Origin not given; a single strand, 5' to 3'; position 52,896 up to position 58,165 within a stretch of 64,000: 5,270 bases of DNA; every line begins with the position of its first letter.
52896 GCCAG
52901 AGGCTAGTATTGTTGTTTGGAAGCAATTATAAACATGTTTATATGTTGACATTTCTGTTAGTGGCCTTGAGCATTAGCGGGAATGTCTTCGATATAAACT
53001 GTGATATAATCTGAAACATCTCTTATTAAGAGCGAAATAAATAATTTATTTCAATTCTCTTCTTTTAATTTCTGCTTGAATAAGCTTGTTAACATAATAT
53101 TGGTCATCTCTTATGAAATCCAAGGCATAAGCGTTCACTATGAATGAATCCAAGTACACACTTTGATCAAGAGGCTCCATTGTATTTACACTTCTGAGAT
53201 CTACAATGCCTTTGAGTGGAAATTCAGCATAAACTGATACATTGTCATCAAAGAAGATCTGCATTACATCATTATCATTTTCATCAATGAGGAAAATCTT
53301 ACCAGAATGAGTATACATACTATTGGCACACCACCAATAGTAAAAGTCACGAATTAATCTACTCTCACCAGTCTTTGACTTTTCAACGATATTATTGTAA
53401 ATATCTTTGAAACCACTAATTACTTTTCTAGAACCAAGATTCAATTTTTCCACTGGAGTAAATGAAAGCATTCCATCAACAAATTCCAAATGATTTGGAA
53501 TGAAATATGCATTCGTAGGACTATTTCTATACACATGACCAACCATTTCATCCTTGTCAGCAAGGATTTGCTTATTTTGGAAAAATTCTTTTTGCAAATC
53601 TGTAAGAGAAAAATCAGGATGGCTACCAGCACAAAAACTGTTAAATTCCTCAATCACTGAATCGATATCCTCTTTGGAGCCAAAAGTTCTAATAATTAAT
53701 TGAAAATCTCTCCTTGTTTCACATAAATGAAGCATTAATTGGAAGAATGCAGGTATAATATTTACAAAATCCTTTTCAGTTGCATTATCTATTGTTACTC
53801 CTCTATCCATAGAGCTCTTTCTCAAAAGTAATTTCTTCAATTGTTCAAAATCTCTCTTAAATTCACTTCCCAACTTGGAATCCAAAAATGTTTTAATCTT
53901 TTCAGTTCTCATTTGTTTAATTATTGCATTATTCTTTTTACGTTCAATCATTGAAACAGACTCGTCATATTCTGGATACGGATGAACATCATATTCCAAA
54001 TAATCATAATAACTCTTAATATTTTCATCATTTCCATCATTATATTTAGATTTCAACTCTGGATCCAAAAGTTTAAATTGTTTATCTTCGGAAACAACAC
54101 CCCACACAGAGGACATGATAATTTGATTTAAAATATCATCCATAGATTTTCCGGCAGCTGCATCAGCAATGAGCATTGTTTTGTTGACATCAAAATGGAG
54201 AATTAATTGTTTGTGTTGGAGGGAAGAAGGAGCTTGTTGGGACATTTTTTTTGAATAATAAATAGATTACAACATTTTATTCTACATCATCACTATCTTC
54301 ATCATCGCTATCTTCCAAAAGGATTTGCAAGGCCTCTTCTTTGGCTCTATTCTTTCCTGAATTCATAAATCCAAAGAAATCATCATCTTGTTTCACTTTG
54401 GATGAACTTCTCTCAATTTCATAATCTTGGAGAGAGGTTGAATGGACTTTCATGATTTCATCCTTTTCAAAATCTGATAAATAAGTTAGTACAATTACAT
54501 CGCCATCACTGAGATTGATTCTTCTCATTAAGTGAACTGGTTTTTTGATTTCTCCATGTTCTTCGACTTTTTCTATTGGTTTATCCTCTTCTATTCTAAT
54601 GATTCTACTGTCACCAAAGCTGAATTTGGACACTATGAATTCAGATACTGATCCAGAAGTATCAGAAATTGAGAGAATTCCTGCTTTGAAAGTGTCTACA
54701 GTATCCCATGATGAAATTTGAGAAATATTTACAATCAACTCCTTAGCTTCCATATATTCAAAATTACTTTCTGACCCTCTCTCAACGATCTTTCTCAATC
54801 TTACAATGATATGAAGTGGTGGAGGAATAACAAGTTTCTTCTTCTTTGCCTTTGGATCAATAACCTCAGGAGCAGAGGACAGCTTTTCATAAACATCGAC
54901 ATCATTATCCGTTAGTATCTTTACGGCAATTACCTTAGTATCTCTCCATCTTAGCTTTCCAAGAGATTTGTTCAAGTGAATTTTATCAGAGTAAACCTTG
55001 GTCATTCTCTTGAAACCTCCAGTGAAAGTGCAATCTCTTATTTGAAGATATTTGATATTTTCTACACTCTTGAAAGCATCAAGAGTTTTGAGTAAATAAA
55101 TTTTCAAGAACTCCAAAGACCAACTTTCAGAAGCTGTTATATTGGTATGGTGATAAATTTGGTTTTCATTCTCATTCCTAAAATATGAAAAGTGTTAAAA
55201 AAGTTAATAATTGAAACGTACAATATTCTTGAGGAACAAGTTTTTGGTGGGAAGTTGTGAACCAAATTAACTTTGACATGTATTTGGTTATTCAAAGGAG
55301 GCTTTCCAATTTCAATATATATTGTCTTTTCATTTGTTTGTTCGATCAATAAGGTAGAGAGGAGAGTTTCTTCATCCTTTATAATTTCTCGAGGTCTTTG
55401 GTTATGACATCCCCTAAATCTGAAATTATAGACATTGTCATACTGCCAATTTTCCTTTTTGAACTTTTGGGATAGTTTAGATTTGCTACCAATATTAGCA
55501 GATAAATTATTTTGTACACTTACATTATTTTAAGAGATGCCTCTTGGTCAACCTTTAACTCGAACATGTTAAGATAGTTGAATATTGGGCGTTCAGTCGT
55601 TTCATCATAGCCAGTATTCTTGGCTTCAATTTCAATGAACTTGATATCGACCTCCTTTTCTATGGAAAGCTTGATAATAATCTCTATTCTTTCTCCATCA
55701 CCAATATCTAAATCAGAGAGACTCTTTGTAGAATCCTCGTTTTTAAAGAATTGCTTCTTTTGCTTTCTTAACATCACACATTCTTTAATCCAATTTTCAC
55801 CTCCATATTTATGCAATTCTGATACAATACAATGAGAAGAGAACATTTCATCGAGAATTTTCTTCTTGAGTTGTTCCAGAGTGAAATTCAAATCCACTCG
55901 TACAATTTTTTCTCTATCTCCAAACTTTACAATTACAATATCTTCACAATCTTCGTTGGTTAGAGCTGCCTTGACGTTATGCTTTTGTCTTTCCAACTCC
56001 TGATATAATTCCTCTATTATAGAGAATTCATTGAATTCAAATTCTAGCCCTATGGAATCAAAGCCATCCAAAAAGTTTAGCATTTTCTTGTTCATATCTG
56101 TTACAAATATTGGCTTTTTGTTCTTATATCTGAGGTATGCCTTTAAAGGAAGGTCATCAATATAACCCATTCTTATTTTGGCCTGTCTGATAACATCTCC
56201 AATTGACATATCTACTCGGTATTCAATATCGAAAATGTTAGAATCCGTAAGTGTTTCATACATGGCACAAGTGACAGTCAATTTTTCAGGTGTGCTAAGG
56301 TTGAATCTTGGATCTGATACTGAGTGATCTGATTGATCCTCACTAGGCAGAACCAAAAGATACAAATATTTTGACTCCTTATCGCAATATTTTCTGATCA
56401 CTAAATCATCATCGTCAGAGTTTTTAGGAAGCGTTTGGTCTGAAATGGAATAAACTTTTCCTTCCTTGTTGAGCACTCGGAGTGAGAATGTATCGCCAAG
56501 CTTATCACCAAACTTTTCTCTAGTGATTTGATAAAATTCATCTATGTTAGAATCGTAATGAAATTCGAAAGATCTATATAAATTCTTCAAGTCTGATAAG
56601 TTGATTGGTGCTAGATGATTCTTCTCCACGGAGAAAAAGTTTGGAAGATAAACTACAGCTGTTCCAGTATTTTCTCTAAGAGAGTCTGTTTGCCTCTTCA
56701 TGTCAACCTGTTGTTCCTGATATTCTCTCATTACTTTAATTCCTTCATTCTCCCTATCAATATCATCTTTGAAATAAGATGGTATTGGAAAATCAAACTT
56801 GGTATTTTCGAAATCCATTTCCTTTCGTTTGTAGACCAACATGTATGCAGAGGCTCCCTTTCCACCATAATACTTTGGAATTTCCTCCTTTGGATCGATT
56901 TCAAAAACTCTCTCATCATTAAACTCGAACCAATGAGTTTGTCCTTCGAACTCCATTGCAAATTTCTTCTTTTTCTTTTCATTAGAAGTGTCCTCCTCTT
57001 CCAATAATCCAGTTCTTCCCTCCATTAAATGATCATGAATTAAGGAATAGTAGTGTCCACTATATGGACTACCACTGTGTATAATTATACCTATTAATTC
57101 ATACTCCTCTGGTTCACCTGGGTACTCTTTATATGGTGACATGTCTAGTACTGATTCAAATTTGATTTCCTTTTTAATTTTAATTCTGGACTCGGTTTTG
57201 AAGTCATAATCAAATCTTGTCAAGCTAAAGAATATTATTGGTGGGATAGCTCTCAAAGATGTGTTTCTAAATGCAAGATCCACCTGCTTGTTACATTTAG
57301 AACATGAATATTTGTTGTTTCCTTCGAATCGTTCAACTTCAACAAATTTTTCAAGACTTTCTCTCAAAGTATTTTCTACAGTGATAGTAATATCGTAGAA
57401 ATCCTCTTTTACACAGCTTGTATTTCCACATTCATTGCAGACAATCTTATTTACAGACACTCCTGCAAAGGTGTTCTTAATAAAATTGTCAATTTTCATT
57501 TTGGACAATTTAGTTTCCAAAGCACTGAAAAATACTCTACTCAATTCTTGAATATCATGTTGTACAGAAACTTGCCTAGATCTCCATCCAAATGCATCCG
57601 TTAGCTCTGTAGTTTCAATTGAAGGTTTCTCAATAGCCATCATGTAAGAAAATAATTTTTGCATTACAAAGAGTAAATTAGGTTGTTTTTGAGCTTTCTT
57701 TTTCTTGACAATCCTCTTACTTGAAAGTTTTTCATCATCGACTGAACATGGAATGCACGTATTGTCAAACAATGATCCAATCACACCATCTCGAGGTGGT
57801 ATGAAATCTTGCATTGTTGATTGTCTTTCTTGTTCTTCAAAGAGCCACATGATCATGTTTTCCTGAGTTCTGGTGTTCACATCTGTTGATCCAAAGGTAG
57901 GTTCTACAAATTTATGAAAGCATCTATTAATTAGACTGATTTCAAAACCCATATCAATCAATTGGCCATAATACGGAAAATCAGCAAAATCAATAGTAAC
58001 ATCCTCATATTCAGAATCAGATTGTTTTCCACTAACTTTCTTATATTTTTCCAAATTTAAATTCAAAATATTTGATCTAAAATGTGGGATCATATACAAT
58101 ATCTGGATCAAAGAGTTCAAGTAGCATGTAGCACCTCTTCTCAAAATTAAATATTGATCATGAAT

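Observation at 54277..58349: A roughly 1300-aa USP7/USP47-like deubiquitinase assembled from four ORFs, with the catalytic Cys box created by splicing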

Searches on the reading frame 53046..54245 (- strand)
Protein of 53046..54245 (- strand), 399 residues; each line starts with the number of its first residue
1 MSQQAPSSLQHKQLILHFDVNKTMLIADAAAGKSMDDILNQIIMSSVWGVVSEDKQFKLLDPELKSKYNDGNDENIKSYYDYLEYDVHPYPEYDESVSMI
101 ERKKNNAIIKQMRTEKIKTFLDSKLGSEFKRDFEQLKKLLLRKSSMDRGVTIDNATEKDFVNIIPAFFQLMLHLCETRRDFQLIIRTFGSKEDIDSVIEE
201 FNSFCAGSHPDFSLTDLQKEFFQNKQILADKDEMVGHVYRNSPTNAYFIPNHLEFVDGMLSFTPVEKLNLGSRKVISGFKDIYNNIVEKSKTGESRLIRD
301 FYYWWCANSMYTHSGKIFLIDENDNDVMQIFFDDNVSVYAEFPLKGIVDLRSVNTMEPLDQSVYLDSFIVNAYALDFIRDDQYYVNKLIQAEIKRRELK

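Call 60: search_protein_families(library=pfam, proteins=[window:53046-54245:-], max_evalue=0.01)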
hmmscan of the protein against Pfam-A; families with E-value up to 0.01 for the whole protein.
window:53046-54245:- (399 aa): 0 families
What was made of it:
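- Tried and rejected: The 90-aa ORF at 58625-58897 (-) upstream has no Pfam hit (call 60) and lies partly in the intergenic region, overlapping the start of the divergent PX gene (from 58871).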

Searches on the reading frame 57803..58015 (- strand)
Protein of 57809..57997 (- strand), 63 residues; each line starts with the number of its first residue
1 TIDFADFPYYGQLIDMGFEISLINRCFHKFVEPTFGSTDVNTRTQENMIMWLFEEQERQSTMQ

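Call 13: search_solved_structures(query=A2, max_evalue=10, show_alignments=3)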
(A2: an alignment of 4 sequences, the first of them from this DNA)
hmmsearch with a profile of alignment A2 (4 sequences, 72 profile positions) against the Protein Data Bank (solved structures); distinct sequences matched with E-value up to 10: 86 (the best 60 are shown).
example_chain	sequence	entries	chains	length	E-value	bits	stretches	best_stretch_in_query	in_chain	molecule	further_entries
3cmu_A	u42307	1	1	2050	4.1e-06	30.2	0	14-32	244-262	Protein recA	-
3cmt_A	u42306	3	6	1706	2.8e-05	27.5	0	14-32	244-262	Protein recA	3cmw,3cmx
3cmv_A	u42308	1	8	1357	0.00033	24.1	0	14-32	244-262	Protein recA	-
1kil_D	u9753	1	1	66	0.093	16.2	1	20-55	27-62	SNAP-25 C-terminal SNARE motif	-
1xtg_B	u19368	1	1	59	0.14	15.6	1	20-53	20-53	Synaptosomal-associated protein 25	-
5kj7_D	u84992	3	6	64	0.17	15.4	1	20-53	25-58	Synaptosomal-associated protein 25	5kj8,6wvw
5ccg_D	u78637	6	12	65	0.17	15.3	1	20-53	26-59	Synaptosomal-associated protein 25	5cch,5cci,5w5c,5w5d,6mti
3rk2_D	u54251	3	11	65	0.18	15.3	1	20-53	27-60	Synaptosomal-associated protein 25 | SNAP25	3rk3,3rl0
1n7s_D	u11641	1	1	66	0.18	15.3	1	20-53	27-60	SNAP-25A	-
3hd7_D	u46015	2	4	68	0.19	15.2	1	20-53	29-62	Synaptosomal-associated protein 25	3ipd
1urq_D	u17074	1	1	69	0.2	15.2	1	20-53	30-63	SYNAPTOSOMAL-ASSOCIATED PROTEIN 25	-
2n1t_D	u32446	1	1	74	0.22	15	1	20-53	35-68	Synaptosomal-associated protein 25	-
6ip1_D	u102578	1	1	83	0.28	14.7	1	20-53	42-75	Synaptosomal-associated protein 25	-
1sfc_D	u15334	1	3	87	0.29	14.6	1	20-53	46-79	PROTEIN (SNAP-25B)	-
5low_E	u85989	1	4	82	0.31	14.6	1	20-53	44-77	Synaptosomal-associated protein 25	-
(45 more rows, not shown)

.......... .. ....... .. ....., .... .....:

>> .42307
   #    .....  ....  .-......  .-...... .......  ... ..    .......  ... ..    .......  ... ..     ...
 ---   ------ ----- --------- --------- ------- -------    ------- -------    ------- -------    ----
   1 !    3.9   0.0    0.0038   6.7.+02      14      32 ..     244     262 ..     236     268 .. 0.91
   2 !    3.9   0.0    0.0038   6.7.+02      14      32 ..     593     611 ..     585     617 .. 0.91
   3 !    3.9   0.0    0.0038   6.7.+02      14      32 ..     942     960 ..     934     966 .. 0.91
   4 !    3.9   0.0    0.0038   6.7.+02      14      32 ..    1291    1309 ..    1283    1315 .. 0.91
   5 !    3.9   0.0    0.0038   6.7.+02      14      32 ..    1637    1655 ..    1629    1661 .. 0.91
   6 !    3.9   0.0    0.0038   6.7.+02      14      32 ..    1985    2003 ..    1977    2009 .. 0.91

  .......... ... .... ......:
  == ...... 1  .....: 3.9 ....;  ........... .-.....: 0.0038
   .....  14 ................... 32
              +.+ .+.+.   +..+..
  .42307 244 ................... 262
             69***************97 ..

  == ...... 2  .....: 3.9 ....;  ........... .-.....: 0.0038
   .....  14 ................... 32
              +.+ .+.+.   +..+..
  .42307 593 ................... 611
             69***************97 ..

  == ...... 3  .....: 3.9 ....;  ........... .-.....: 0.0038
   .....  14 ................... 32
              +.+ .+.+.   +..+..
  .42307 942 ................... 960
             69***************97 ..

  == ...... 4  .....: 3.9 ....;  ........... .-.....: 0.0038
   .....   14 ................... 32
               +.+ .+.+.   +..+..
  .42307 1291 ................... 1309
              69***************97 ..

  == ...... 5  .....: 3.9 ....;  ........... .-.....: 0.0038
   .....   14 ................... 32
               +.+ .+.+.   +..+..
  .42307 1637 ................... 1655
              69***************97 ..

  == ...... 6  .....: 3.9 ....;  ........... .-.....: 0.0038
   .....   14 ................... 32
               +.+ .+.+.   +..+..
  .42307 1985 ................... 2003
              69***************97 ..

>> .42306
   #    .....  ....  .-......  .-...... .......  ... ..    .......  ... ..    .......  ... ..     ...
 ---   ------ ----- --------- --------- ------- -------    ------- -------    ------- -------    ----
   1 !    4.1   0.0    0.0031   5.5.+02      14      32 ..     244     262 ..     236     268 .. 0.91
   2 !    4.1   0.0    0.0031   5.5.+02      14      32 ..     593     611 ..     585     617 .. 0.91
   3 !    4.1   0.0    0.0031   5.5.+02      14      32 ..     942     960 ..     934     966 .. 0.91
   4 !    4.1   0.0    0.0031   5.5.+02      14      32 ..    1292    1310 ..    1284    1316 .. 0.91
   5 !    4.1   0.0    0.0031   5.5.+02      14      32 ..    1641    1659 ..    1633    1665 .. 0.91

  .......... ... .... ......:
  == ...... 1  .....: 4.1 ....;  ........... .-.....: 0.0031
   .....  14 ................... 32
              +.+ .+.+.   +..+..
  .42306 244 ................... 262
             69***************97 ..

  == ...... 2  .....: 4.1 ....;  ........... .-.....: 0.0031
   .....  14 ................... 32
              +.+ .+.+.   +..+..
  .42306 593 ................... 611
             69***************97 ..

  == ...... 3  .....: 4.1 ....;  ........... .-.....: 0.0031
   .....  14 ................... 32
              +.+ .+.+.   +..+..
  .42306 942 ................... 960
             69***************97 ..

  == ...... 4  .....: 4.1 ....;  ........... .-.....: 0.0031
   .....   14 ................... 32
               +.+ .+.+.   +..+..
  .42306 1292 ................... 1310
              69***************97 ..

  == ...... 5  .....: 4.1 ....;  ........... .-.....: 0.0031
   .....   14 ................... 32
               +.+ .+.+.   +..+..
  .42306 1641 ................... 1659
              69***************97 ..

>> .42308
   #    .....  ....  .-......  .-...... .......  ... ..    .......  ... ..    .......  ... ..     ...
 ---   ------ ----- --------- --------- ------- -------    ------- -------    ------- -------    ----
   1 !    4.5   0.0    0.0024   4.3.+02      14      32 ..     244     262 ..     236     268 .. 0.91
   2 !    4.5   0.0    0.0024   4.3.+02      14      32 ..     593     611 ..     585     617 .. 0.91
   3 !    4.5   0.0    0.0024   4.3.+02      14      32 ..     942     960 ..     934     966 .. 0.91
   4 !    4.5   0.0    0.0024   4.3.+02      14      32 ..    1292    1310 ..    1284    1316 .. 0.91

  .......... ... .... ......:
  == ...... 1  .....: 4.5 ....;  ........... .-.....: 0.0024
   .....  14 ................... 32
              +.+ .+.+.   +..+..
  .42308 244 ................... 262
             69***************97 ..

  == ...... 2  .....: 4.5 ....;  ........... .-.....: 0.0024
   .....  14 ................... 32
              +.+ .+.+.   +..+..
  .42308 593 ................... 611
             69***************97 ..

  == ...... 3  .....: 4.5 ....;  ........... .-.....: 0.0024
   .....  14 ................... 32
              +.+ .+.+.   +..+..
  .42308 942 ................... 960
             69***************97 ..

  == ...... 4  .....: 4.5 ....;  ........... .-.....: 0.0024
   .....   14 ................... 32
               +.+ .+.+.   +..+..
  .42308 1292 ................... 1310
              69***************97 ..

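Call 14: search_protein_families(library=pfam, alignment_id=A2, max_evalue=10)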
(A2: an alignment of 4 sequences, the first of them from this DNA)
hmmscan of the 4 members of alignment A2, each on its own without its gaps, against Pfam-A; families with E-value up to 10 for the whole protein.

A. member 1, seq(71 aa): 0 families

B. families by the number of members that match (of 4 scanned): 2 families
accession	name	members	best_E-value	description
PF04361.18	DUF494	3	0.012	Protein of unknown function (DUF494)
PF25596.1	CPSase_L_D1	2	0.021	Carbamoyl phosphate synthase preATP-grasp domain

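Call 68: search_protein_families(library=pfam, proteins=[window:57809-57997:-], max_evalue=10)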
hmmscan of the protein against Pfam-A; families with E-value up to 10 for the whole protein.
seq(63 aa): 0 families
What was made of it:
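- On UBA domain (for the insert at residues 110-161): No Pfam hit for the Naegleria insert (calls 14, 68).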

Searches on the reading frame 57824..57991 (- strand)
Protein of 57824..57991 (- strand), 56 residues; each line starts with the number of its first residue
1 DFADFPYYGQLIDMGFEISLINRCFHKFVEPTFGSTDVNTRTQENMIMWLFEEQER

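Call 32: search_solved_structures(query=A5, max_evalue=10, show_alignments=2)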
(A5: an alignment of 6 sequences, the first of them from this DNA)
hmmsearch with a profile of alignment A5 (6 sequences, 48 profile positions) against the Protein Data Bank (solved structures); distinct sequences matched with E-value up to 10: 17.
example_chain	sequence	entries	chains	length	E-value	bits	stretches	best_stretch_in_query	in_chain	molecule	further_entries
3cmu_A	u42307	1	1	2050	0.065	16.2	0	7-25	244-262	Protein recA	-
3cmt_A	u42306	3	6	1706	0.089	15.7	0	7-25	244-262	Protein recA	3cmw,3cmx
3cmv_A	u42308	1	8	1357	0.19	14.7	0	7-25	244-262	Protein recA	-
7x7p_C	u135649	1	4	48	0.39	13.7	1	5-27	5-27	Holliday junction ATP-dependent DNA helicase RuvA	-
2mr9_A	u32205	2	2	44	0.39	13.7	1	9-27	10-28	DNA damage-inducible protein 1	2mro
2iu5_A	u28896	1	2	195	0.7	12.9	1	33-46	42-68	HTH-TYPE DHAKLM OPERON TRANSCRIPTIONAL ACTIVATOR DHAS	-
2dai_A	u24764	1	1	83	0.82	12.7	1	5-29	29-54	Ubiquitin associated domain containing 1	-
2ekk_A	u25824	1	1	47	0.82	12.7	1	9-28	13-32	UBA domain from E3 ubiquitin-protein ligase HUWE1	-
9e9c_y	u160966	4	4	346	0.91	12.5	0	9-33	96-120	Transcription termination factor 4, mitochondrial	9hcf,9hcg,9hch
1f4i_A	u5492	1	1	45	0.96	12.4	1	7-25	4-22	UV EXCISION REPAIR PROTEIN PROTEIN RAD23 HOMOLOG A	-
8c79_A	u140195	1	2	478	1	12.3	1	8-26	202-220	6-phosphogluconate dehydrogenase, decarboxylating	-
2dak_A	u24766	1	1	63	1.2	12.2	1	7-44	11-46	Ubiquitin carboxyl-terminal hydrolase 5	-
1vg5_A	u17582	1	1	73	1.2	12.1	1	9-27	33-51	rhomboid family protein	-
2o71_A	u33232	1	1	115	1.4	11.9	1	12-41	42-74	Death domain-containing protein CRADD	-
2of5_A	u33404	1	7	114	1.4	11.9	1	12-41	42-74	Death domain-containing protein CRADD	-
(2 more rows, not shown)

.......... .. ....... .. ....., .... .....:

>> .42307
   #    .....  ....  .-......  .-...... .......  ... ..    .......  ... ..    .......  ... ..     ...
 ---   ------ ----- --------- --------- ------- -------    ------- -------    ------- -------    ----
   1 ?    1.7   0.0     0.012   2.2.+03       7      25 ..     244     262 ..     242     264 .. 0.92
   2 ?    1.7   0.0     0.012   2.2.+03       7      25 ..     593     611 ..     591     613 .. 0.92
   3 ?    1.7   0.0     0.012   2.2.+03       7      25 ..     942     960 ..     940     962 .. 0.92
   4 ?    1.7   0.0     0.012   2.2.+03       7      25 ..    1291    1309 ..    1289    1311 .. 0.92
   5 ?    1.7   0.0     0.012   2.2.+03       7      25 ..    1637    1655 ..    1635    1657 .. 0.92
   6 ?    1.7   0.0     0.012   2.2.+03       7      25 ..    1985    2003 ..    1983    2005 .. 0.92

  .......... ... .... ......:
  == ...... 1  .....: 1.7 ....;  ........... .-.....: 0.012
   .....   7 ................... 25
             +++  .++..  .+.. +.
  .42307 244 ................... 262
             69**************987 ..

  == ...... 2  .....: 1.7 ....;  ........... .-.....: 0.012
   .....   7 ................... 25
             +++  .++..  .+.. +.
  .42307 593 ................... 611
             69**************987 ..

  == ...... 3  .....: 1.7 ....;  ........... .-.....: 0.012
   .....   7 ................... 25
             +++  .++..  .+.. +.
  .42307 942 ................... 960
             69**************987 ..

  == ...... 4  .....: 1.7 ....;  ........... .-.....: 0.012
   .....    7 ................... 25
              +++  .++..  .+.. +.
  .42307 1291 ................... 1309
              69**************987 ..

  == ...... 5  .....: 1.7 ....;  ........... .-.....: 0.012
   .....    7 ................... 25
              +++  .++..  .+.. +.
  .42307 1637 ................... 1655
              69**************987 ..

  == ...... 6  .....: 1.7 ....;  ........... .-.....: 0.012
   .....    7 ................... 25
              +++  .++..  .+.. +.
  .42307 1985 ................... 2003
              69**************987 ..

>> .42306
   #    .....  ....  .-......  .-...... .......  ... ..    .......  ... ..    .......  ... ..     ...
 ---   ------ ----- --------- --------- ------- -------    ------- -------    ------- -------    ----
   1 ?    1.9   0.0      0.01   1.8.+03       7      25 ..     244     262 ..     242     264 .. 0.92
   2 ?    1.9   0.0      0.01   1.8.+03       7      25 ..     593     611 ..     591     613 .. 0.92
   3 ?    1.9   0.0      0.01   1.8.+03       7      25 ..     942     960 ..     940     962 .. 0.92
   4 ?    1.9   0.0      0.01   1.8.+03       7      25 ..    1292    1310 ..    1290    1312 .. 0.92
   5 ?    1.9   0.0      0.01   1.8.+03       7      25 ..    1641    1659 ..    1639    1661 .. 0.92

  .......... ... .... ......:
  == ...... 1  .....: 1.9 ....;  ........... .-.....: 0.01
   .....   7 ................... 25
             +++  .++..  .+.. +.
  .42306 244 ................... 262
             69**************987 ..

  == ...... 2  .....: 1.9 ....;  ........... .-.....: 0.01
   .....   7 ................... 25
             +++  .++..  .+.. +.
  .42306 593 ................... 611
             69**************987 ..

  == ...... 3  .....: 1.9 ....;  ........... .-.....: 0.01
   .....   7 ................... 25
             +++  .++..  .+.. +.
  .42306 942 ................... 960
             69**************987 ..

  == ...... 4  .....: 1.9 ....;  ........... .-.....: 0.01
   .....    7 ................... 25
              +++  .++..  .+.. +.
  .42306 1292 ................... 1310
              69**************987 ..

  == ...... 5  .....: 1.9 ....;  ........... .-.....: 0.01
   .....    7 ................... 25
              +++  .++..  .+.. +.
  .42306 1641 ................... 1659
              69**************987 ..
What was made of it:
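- Tried and rejected: PDB profile searches with the insert (calls 13, 32): the top 'RecA' hits are artefacts of repeated fusion chains, and the UBA hits are all sub-threshold.
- On UBA domain (for the insert at residues 110-161): In the PDB profile search, 7 of 17 hits are UBA domains, all at E>0.3 (call 32).
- Closest known: USP5/USP13. Same: The USP5 UBA structure 2dak is among the sub-threshold hits in call 32.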

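Call 38: predict_structure(alignment_id=A5)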
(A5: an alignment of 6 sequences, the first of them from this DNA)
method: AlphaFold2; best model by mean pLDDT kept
length: 56 residues; sequences in the alignment: 6
mean_pLDDT: 84.8   pTM: 0.68
mean pLDDT of the five models: 84.8, 83.0, 82.2, 82.1, 80.6
residues with pLDDT >= 90: 27; 70-90: 21; 50-70: 8; < 50: 0
segments of 3 or more residues with pLDDT < 50: none
pLDDT, mean of each block of 10 residues (from residue 1): 82 93 88 68 91 90
secondary structure, 60 per line:
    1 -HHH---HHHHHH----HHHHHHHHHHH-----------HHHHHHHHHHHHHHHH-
elements in order: H8-13 H18-28 H40-55
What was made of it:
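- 57824..57979 (-): Possible UBA-like three-helix unit (residues 110-161, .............................) inside a roughly 118-aa insertion after the Cys-box helix. AF2 model has pLDDT 84.8 and three helices (call 38).
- On UBA domain (for the insert at residues 110-161): The AF2 model has three helices and pLDDT 84.8 (call 38).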
